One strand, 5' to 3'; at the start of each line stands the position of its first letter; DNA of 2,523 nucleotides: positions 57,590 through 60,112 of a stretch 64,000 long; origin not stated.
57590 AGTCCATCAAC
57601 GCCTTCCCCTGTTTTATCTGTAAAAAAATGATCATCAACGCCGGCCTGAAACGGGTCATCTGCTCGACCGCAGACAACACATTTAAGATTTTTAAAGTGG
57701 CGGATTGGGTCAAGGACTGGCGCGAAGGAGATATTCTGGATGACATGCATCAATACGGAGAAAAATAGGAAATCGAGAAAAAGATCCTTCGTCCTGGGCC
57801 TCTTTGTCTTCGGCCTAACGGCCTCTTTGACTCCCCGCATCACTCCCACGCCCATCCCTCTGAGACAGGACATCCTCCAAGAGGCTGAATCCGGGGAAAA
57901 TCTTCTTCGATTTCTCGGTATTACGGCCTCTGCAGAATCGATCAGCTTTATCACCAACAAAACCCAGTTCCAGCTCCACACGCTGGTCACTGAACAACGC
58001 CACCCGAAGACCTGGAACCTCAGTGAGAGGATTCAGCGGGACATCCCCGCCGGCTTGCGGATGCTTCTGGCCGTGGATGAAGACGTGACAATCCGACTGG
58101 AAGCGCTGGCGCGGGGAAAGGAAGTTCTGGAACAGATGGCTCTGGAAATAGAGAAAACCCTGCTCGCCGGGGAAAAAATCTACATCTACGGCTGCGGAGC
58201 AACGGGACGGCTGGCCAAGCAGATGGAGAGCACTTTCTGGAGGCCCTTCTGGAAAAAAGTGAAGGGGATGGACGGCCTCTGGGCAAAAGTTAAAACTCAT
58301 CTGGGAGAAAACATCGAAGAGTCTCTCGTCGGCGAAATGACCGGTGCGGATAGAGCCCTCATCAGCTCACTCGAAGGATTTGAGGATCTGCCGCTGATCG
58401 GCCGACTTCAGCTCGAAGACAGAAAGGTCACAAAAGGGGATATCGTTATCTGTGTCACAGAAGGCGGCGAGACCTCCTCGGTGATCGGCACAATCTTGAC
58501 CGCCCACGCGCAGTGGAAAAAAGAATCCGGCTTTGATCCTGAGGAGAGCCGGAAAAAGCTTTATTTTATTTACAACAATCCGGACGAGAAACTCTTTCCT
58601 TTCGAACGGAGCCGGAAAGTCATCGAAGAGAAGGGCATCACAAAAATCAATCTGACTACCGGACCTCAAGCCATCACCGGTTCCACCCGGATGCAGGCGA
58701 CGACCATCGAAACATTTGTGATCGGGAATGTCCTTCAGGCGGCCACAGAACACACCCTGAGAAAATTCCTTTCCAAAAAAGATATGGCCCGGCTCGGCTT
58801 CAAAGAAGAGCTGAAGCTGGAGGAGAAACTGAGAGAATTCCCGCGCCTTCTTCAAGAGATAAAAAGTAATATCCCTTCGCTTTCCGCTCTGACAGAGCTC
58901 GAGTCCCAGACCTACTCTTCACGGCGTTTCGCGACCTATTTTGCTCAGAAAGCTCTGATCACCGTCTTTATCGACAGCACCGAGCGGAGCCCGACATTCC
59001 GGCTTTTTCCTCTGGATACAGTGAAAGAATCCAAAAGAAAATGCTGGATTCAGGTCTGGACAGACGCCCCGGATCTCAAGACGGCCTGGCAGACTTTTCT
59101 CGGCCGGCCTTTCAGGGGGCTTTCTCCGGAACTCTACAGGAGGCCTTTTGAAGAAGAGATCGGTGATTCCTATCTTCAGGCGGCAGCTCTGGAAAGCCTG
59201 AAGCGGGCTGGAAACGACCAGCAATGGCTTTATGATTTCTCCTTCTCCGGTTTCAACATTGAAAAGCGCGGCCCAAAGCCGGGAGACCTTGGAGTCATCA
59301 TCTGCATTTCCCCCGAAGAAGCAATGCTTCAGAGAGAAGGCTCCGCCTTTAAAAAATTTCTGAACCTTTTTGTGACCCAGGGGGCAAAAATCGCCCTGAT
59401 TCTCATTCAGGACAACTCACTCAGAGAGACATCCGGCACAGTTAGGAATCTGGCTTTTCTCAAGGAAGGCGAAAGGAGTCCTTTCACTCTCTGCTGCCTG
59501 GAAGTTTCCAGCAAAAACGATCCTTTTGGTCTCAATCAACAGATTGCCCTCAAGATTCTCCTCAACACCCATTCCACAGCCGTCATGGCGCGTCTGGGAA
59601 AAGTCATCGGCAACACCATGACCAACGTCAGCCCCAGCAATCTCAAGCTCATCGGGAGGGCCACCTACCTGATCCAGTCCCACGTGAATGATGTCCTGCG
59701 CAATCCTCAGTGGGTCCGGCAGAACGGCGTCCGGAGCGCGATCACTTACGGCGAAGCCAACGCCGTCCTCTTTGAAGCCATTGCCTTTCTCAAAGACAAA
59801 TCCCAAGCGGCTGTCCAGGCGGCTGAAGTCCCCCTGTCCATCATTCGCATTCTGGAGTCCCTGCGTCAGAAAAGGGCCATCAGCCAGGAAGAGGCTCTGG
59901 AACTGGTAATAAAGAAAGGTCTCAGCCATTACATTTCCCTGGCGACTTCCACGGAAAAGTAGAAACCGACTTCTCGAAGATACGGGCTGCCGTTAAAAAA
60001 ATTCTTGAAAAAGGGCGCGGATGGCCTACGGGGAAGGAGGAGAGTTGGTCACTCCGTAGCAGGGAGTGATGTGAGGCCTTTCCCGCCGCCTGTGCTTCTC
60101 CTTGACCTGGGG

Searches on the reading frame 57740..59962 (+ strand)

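Call 58: search_protein_families(library=ncbifam, proteins=[window:57740-59962:+], max_evalue=1e-10)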
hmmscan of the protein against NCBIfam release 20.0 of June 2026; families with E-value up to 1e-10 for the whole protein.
window:57740-59962:+ (740 aa): 3 families
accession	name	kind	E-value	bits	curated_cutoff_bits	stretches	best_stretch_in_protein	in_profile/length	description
NF003915.0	PRK05441.1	subfamily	2.6e-26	92.3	168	0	603-688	200-288/300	N-acetylmuramic acid 6-phosphate etherase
NF009222.0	PRK12570.1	subfamily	2.7e-22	79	255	0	603-648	207-252/307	N-acetylmuramic acid 6-phosphate etherase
TIGR00274.1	TIGR00274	equivalog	5.4e-20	71.6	302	0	602-649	194-241/291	N-acetylmuramic acid 6-phosphate etherase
